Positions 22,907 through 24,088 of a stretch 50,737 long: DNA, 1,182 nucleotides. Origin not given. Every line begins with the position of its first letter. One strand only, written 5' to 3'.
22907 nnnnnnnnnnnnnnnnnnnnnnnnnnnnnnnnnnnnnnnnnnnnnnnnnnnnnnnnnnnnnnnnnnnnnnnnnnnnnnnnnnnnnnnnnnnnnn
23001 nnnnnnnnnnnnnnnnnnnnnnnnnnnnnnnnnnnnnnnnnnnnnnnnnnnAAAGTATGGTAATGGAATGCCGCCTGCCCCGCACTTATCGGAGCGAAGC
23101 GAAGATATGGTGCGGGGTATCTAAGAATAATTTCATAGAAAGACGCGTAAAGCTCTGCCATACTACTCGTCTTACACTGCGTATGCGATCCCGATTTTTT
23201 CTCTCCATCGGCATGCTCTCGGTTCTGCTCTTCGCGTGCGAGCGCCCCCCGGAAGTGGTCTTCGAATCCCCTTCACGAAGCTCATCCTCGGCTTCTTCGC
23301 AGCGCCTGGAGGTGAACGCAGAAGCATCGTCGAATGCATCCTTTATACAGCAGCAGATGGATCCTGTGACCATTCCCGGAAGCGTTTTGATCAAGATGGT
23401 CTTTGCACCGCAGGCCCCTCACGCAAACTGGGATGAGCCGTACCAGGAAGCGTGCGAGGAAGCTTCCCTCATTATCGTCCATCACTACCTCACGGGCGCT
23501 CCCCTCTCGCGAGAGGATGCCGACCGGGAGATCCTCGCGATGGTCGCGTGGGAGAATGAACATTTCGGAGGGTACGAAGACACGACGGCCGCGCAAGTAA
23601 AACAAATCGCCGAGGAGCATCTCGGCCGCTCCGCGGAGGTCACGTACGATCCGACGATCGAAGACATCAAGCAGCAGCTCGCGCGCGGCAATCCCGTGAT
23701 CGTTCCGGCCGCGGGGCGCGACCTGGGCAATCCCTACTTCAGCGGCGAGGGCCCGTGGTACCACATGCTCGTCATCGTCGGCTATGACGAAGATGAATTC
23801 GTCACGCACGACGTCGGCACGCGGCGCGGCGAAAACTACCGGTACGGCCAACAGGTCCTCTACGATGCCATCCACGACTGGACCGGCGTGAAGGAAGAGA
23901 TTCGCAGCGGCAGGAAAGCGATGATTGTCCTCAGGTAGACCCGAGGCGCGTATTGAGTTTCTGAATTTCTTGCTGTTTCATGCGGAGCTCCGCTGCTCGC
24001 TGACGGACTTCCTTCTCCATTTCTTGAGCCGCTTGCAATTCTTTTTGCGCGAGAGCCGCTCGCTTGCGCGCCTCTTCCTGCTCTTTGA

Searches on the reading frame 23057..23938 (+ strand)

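Call 31: search_protein_families(library=pfam, proteins=[window:23057-23938:+], max_evalue=0.001)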
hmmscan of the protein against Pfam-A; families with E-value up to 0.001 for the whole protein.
window:23057-23938:+ (293 aa): 1 family
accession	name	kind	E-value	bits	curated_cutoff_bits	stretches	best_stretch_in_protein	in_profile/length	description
PF13529.12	Peptidase_C39_2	-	1e-10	42.8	24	1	124-252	7-141/143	Peptidase_C39 like family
